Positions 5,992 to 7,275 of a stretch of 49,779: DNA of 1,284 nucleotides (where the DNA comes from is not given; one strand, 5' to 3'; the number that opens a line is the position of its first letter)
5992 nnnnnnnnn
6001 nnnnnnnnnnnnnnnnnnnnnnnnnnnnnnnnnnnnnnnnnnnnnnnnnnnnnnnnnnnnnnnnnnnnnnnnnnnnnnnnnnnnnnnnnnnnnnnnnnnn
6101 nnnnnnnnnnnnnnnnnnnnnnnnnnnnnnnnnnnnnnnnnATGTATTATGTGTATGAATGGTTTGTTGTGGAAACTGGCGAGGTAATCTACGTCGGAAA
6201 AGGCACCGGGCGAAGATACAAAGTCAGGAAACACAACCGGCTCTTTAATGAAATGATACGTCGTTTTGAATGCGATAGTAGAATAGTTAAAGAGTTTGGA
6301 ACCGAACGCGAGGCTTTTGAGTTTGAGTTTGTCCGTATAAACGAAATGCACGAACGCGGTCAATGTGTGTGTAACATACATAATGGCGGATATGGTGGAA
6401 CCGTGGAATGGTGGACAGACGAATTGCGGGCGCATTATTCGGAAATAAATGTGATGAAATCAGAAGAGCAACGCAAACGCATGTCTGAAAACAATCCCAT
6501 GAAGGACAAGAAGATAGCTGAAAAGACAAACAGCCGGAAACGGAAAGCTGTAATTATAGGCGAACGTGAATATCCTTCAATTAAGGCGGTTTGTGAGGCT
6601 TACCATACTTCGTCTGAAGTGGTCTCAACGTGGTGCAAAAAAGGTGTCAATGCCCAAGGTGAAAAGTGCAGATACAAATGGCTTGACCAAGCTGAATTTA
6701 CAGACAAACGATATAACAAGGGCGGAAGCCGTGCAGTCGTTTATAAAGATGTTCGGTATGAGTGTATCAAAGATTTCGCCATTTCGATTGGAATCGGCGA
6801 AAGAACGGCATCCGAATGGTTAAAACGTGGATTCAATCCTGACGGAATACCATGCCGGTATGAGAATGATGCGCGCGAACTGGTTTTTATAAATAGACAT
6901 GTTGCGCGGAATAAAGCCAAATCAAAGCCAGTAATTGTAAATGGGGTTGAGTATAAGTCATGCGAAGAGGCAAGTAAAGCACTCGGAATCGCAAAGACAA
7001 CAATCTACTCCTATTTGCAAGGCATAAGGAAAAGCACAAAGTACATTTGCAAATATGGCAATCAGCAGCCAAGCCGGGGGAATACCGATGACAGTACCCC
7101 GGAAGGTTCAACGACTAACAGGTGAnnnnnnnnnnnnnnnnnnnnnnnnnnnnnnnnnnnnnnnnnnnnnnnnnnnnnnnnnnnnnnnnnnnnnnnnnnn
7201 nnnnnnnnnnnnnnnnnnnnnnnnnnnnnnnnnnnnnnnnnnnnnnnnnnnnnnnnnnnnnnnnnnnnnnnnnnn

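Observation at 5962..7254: Group I intron with a GIY-YIG homing endonuclease splits a Gly/Cys-rich membrane protein gene in the accessory region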

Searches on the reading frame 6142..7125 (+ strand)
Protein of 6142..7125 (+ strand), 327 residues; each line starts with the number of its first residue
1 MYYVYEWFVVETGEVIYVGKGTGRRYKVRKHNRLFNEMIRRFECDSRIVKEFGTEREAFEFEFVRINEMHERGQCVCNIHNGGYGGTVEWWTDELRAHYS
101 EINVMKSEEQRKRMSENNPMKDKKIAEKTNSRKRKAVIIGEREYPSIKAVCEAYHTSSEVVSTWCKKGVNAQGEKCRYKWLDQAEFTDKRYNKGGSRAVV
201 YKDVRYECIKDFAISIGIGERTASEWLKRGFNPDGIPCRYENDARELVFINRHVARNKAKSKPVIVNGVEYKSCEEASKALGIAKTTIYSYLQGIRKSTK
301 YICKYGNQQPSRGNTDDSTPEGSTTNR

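Call 6: search_protein_families(library=pfam, proteins=[window:6142-7125:+], max_evalue=1)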
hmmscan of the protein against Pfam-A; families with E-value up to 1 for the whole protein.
window:6142-7125:+ (327 aa): 12 families
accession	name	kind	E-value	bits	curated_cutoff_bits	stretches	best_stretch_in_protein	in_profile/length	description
PF07453.19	NUMOD1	-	6.1e-06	26.8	22.8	1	270-292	15-37/37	NUMOD1 domain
PF22083.2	I-HmuI_NUMOD-like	-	0.00019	21.4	27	1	270-300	11-41/46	DNA endonuclease I-HmuI-like, NUMOD-like domain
PF13518.12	HTH_28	-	0.0003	21.2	25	0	273-296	14-37/52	Helix-turn-helix domain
PF12728.13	HTH_17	-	0.0017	19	27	0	275-292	5-22/51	Helix-turn-helix domain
PF13384.12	HTH_23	-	0.0024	18.1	24.6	0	272-293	18-39/50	Homeodomain-like domain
PF13309.12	HTH_22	-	0.019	15.5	29.6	1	272-292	42-62/63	HTH domain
PF13022.12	HTH_Tnp_1_2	-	0.025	15.1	27.9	0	269-293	22-48/122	Helix-turn-helix of insertion element transposase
PF07022.19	Phage_CI_repr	-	0.06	14.1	22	0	212-233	18-39/65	Bacteriophage CI repressor helix-turn-helix domain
PF04967.18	HTH_10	-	0.075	13.3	23.1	0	275-295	27-47/53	HTH DNA binding domain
PF20987.3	I-TevI_DNA-bd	-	0.086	13.2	27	1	258-288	8-38/51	Intron-encoded endonuclease 1, DNA-binding domain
PF18024.7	HTH_50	-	0.13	12.4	27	1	270-289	22-41/50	Helix-turn-helix domain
PF01381.28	HTH_3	-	0.16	12.4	23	1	275-297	13-35/55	Helix-turn-helix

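Call 18: search_protein_families(library=phrogs, proteins=[window:6142-7125:+], max_evalue=0.01)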
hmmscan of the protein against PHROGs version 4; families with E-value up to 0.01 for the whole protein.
window:6142-7125:+ (327 aa): 5 families
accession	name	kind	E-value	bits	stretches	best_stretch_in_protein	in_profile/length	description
phrog_314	-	DNA, RNA and nucleotide metabolism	3.7e-18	66.8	2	1-182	178-391/574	homing endonuclease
phrog_28368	-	unknown function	5.8e-05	24.8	0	256-288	16-48/65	-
phrog_4494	-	unknown function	0.00018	23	0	272-310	19-57/109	-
phrog_21465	-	unknown function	0.0003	22.1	0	198-228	34-64/70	-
phrog_20162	-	DNA, RNA and nucleotide metabolism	0.0028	19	1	250-307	19-83/88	HNH endonuclease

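Call 19: search_solved_structures(query=window:6142-7125:+, max_evalue=1, show_alignments=2)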
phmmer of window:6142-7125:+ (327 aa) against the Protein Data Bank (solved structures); distinct sequences matched with E-value up to 1: 9.
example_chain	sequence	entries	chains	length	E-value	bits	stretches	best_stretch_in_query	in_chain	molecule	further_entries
1kdh_A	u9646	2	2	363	0.5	12.8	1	198-232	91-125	Terminal deoxynucleotidyltransferase short isoform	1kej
4iqw_A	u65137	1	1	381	0.53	12.8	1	198-232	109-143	DNA nucleotidylexotransferase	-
1jms_A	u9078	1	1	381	0.53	12.8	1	198-232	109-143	TERMINAL DEOXYNUCLEOTIDYLTRANSFERASE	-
4iqv_A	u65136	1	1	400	0.56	12.7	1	198-232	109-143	DNA nucleotidylexotransferase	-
4iqt_A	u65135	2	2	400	0.56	12.7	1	198-232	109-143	DNA nucleotidylexotransferase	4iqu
6go3_A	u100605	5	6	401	0.56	12.7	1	198-232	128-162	DNA nucleotidylexotransferase,DNA-directed DNA/RNA polymerase mu,DNA nucleotidylexotransfe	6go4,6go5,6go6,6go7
4qze_A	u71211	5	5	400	0.57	12.7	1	198-232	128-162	DNA nucleotidylexotransferase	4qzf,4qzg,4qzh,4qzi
4i27_A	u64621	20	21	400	0.57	12.6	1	198-232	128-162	DNA nucleotidylexotransferase | Terminal deoxynucleotidyltransferase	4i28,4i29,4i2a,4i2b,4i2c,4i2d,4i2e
4qzc_A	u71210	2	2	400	0.57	12.6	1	198-232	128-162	DNA nucleotidylexotransferase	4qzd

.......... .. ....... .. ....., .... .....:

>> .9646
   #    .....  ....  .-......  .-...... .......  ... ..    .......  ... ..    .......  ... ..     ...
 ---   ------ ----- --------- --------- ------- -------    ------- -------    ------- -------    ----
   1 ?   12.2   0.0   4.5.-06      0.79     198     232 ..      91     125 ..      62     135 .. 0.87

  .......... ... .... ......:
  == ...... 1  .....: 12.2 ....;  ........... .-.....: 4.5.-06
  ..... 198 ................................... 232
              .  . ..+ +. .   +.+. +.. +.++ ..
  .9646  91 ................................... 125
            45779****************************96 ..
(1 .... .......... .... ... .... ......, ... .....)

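Call 20: find_homologous_proteins(query=window:6142-7125:+)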
Query window:6142-7125:+ (327 aa): 656 proteins with E <= 0.001 among 1121 candidates; the best 120 are listed.
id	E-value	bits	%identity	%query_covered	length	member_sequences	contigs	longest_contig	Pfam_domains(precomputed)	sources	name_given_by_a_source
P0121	1.8e-214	729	96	100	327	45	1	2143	PF07453.20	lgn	-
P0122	4.9e-187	639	83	100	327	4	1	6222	-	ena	-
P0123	4.4e-182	623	81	100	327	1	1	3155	-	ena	-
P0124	2.5e-173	594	78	100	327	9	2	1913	PF07453.20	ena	-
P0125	2.6e-161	554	71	100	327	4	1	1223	PF12728.14,PF13384.13,PF13518.13,PF07453.20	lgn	-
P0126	3.9e-160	551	74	97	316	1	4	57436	PF07453.20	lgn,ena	-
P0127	1.5e-159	549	71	100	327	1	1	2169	PF07453.20,PF22083.3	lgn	-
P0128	7.5e-158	543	73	100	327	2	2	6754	PF01541.31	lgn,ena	-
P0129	2.3e-157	542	70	100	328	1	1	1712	PF12728.14,PF13518.13,PF07453.20,PF20987.4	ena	-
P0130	4.5e-157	541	70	100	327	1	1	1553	PF12728.14,PF07453.20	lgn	-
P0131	4.6e-157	540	71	100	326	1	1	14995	PF13518.13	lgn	-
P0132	2.9e-153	528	69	100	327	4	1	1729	PF04967.19,PF07453.20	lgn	-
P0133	4.9e-152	524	68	100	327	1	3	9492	PF12728.14,PF13518.13,PF22083.3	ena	-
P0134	5.3e-152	524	69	100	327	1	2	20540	PF07453.20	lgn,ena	-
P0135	1.9e-149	515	68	100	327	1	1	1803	PF12728.14,PF13518.13,PF13022.13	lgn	-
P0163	1.3e-121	424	60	100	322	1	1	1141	PF01541.31,PF07453.20,PF22083.3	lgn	-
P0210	2.8e-112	393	56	100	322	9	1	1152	PF01541.31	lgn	-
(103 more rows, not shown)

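Call 21: search_protein_families(library=ncbifam, proteins=[window:6142-7125:+], max_evalue=1)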
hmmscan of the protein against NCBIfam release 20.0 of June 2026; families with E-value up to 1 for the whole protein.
window:6142-7125:+ (327 aa): 1 family
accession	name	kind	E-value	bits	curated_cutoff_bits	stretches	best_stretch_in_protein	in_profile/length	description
TIGR01453.1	grpIintron_endo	subfamily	0.55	10.2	56.05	1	267-296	176-205/215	group I intron endonuclease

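Call 23: find_encoding_contigs(protein=P0122, flank=2500, max_places=2)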
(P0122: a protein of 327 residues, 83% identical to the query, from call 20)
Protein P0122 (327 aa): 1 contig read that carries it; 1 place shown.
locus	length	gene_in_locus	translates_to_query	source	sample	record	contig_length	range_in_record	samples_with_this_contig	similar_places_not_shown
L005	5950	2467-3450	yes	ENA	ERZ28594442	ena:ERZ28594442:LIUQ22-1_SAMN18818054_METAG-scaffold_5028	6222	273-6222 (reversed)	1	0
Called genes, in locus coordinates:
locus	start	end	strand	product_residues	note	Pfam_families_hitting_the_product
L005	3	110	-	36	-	?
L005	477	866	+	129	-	-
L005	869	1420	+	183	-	-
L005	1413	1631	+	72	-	-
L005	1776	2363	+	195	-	-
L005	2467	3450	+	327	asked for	-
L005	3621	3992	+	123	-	-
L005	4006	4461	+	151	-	-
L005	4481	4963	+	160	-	-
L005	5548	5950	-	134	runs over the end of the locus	-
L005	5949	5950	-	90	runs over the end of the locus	?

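Call 24: find_encoding_contigs(protein=P0126, flank=2500, max_places=2)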
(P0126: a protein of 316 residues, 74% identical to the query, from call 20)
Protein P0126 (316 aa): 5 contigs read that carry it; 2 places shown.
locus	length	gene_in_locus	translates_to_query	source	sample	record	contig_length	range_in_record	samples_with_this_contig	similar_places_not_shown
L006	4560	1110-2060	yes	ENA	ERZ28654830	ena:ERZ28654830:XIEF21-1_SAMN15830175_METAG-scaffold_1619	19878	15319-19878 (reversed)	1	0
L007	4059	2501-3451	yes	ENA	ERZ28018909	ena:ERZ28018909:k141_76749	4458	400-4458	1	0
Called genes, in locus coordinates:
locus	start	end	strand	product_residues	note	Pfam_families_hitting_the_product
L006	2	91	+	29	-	?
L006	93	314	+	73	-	-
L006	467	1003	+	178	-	-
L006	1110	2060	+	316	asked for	PF07453:NUMOD1 (faint)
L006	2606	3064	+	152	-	-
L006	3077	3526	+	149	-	-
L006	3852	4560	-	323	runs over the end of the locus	PF14659:Phage_int_SAM_3, PF00589:Phage_integrase (faint)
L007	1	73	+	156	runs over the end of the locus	?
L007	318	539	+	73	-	-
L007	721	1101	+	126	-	-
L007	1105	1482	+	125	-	-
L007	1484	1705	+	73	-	-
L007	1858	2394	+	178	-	-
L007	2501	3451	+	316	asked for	PF07453:NUMOD1 (faint)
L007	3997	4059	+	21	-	?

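Call 25: find_encoding_contigs(protein=P0134, flank=2500, max_places=2)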
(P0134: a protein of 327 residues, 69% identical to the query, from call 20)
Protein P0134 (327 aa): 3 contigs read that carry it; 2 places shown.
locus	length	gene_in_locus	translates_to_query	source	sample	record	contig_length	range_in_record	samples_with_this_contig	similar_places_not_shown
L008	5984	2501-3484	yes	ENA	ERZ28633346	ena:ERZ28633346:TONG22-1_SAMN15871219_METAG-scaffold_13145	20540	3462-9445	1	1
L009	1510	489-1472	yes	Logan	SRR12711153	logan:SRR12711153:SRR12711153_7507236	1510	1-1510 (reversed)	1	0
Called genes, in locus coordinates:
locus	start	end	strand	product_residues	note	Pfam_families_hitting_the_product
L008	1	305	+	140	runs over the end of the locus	-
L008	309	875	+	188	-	-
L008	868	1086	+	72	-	-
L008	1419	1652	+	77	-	-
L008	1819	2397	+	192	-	-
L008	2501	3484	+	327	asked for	PF07453:NUMOD1 (faint)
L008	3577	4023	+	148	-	-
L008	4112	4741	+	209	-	-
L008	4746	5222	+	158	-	-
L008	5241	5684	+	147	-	-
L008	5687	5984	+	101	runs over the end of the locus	-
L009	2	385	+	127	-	?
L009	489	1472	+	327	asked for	PF07453:NUMOD1 (faint)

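Call 27: find_related_loci(query=A2, collection=viral_contigs, flank=1500)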
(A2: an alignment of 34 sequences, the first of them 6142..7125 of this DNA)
Query A2 (327 aa) in viral_contigs; peptide patterns used: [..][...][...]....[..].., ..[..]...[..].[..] (x = any residue, [..] = any of these).
472 stretches matched a pattern; 37 encode a relative of the query (tblastn E <= 1e-3); 36 distinct loci.
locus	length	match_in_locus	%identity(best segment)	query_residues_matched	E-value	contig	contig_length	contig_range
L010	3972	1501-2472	56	1-326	1e-119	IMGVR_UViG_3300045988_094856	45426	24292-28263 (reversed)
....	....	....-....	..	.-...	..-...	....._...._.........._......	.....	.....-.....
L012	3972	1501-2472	56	1-326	1e-119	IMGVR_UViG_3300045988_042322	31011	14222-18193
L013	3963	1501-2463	54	1-327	4e-116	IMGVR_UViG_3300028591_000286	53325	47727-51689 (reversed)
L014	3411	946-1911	56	1-326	4e-116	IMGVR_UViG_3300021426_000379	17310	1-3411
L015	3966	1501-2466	55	1-326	8e-115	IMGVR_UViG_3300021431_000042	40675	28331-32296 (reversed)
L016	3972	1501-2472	51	1-326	1e-108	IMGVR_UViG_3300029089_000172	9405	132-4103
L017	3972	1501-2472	51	1-326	1e-108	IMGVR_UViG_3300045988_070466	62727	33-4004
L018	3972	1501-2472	51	1-326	4e-108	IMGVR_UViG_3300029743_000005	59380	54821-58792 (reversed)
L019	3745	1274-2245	51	1-326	3e-108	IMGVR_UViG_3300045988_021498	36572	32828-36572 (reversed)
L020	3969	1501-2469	51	2-326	6e-103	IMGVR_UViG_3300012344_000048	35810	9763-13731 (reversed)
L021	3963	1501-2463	52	1-326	2e-112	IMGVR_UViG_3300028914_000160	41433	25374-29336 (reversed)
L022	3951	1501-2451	41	1-326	7e-76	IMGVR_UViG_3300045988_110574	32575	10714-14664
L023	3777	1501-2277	41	1-326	1e-72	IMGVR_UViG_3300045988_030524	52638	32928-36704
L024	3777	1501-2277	41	1-326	1e-72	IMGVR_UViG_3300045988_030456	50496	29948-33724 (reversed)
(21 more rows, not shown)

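Call 42: search_protein_families(library=pfam, alignment_id=A2, max_evalue=0.01)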
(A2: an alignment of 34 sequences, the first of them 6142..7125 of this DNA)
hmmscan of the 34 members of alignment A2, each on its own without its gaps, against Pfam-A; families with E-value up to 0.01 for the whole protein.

A. member 1, window:6142-7125:+ (327 aa): 5 families
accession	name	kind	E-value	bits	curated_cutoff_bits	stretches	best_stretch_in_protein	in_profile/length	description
PF07453.19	NUMOD1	-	6.1e-06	26.8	22.8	1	270-292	15-37/37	NUMOD1 domain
PF22083.2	I-HmuI_NUMOD-like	-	0.00019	21.4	27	1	270-300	11-41/46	DNA endonuclease I-HmuI-like, NUMOD-like domain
PF13518.12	HTH_28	-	0.0003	21.2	25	0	273-296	14-37/52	Helix-turn-helix domain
PF12728.13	HTH_17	-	0.0017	19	27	0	275-292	5-22/51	Helix-turn-helix domain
PF13384.12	HTH_23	-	0.0024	18.1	24.6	0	272-293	18-39/50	Homeodomain-like domain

B. families by the number of members that match (of 34 scanned): 25 families
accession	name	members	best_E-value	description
PF07453.19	NUMOD1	28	6e-09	NUMOD1 domain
PF12728.13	HTH_17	27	2.4e-09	Helix-turn-helix domain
PF13518.12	HTH_28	25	2e-08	Helix-turn-helix domain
PF22083.2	I-HmuI_NUMOD-like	21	3.8e-07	DNA endonuclease I-HmuI-like, NUMOD-like domain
PF13384.12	HTH_23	19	6.3e-08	Homeodomain-like domain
PF20987.3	I-TevI_DNA-bd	11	8.6e-06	Intron-encoded endonuclease 1, DNA-binding domain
PF13022.12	HTH_Tnp_1_2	9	1.5e-05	Helix-turn-helix of insertion element transposase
PF07022.19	Phage_CI_repr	9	0.00014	Bacteriophage CI repressor helix-turn-helix domain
PF13551.12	HTH_29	7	1e-05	Winged helix-turn helix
PF01541.30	GIY-YIG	7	1.2e-05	GIY-YIG catalytic domain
PF00376.29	MerR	6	4e-05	MerR family regulatory protein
PF01381.28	HTH_3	5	0.00019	Helix-turn-helix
PF13411.12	MerR_1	5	0.00093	MerR HTH family regulatory protein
PF05225.22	HTH_psq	4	0.0012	helix-turn-helix, Psq domain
PF04218.19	CENP-B_N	2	0.00048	CENP-B N-terminal DNA-binding domain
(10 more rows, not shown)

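Call 43: search_solved_structures(query=A2, max_evalue=10, show_alignments=3)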
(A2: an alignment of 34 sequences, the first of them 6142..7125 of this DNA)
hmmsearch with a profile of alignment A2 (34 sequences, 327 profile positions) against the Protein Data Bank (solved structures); distinct sequences matched with E-value up to 10: 0.

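Call 48: predict_structure(alignment_id=A2)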
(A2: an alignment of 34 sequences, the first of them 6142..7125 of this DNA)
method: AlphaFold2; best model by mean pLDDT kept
length: 327 residues; sequences in the alignment: 34
mean_pLDDT: 72.4   pTM: 0.34
mean pLDDT of the five models: 72.4, 72.4, 72.3, 71.2, 68.7
residues with pLDDT >= 90: 24; 70-90: 193; 50-70: 58; < 50: 52
segments of 3 or more residues with pLDDT < 50: 25-29, 78-92, 99-107, 309-327
pLDDT, mean of each block of 10 residues (from residue 1): 77 77 52 67 80 71 75 59 36 48 44 62 70 82 89 79 84 87 79 69 85 89 90 88 84 71 85 87 87 83 72 37 32
secondary structure, 60 per line:
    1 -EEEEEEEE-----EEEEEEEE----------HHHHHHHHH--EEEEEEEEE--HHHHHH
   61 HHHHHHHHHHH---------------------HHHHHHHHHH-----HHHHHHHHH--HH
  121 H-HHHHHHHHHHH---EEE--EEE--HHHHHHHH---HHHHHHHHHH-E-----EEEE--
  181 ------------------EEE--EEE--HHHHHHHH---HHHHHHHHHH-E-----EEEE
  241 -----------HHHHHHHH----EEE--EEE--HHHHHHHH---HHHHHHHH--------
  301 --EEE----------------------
elements in order: E2-9 E15-22 H33-41 E44-52 H55-71 H93-102 H108-116 H123-133 E137-139 E142-144 H147-154 H158-167 E175-178 E199-201 E204-206 H209-216 H220-229 E237-240 H252-259 E264-266 E269-271 H274-281 H285-292 E303-305

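Call 52: fold_search(model_id=the predicted structure, library=pdb)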
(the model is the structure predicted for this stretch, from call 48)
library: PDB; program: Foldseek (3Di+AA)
matches with E <= 10: 104; with E <= 0.001: 0
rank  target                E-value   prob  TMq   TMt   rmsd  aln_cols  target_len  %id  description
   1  1u3e_M                7.5e-03  1.00  0.16  0.30   6.3        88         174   24  DNA binding and cleavage by the HNH homing endonuclease I-HmuI (released 2004-08-31)
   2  8b6e_A                1.2e-02  1.00  0.14  0.76   2.0        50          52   28  crystal structure of the DNA-binding short chromatophore-targeted protein sCTP-23166 from Paulinella chromatophora (released 2023-07-12)
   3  9u75_A                8.6e-02  0.91  0.18  0.22   7.5       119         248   18  5hmC specific restriction endonuclease Escherichia coli E. coli O157:H7 PD-T4-3 (released 2026-02-11)
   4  9u75_D                1.4e-01  0.93  0.19  0.25   7.3       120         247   20  5hmC specific restriction endonuclease Escherichia coli E. coli O157:H7 PD-T4-3 (released 2026-02-11)
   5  9u7u                  1.4e-01  0.90  0.19  0.25   7.3       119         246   18  5hmC specific restriction endonuclease Escherichia coli APEC O1 PD-T4-3 (released 2026-02-11)
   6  7pub_CJ               1.6e-01  0.04  0.11  0.06  30.2       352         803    9  Late assembly intermediate of the Trypanosoma brucei mitoribosomal small subunit (released 2022-05-04)
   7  1yd6_C                1.9e-01  0.89  0.17  0.50   4.2        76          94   20  Crystal structure of the GIY-YIG N-terminal endonuclease domain of UvrC from Bacillus caldotenax (released 2005-03-01)
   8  1ln0_B                2.2e-01  0.96  0.21  0.61   3.6        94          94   18  Structure of the Catalytic Domain of Homing Endonuclease I-TevI (released 2002-10-30)
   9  1i3j_A                2.3e-01  0.90  0.13  0.40   8.0        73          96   18  CRYSTAL STRUCTURE OF THE DNA-BINDING DOMAIN OF INTRON ENDONUCLEASE I-TEVI WITH ITS SUBSTRATE (released 2001-07-13)
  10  1mk0                  2.8e-01  0.87  0.20  0.57   5.1       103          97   16  catalytic domain of intron endonuclease I-TevI, E75A mutant (released 2002-10-30)
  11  9u7z                  2.8e-01  0.80  0.19  0.24   6.5       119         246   18  5hmC specific restriction endonuclease Escherichia coli APEC O1 PD-T4-3 in complex with 5-Hydroxymethyl-dCTP (released 2026-02-11)
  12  6sg9_CJ               4.9e-01  0.03  0.10  0.07  29.4       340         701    9  Head domain of the mt-SSU assemblosome from Trypanosoma brucei (released 2019-09-18)
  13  1uhd_A                1.4e+00  0.10  0.11  0.28   7.2        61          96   10  Crystal structure of aspartate decarboxylase, pyruvoly group bound form (released 2004-07-13)
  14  9hny_CJ               2.6e+00  0.01  0.10  0.07  29.6       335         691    9  Mitoribosomal small subunit in complex with Mettl15 and Mettl17 (released 2025-03-26)
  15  5tv5_B                2.8e+00  0.03  0.09  0.12  15.1        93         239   12  BioW from Aquifex aeoulicus (released 2016-12-07)
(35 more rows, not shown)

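Call 75: search_protein_families(library=pfam, proteins=[P0128, P0163, P0210], max_evalue=0.01)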
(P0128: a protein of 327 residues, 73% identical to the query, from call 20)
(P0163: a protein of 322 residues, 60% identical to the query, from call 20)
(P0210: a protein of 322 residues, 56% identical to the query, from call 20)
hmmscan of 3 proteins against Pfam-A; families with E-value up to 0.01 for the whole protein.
P0128 (327 aa): 5 families
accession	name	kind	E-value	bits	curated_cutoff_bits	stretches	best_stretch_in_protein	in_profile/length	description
PF01541.30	GIY-YIG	-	1.9e-05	25.3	22.6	1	1-72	1-75/78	GIY-YIG catalytic domain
PF13518.12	HTH_28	-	5.7e-05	23.6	25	0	142-167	11-35/52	Helix-turn-helix domain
PF07453.19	NUMOD1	-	9.4e-05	23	22.8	0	270-292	15-37/37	NUMOD1 domain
PF22083.2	I-HmuI_NUMOD-like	-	0.0029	17.6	27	1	270-300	11-41/46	DNA endonuclease I-HmuI-like, NUMOD-like domain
PF12728.13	HTH_17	-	0.0069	17.1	27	0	210-230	5-25/51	Helix-turn-helix domain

P0163 (322 aa): 6 families
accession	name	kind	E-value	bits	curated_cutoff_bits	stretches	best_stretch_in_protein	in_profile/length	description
PF22083.2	I-HmuI_NUMOD-like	-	7.9e-06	25.8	27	0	265-292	11-38/46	DNA endonuclease I-HmuI-like, NUMOD-like domain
PF12728.13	HTH_17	-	1.5e-05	25.6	27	0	146-168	3-25/51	Helix-turn-helix domain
PF01541.30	GIY-YIG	-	1.6e-05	25.5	22.6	1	1-72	1-75/78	GIY-YIG catalytic domain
PF07453.19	NUMOD1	-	2.3e-05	24.9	22.8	0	142-161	14-33/37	NUMOD1 domain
PF13022.12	HTH_Tnp_1_2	-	0.0013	19.2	27.9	0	204-237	22-58/122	Helix-turn-helix of insertion element transposase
PF07022.19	Phage_CI_repr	-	0.0046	17.7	22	0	210-231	16-37/65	Bacteriophage CI repressor helix-turn-helix domain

P0210 (322 aa): 2 families
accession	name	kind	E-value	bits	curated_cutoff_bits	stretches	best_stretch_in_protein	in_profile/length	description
PF01541.30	GIY-YIG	-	1.2e-05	25.9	22.6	1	1-72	1-75/78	GIY-YIG catalytic domain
PF13518.12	HTH_28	-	0.0003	21.3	25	0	142-167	11-35/52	Helix-turn-helix domain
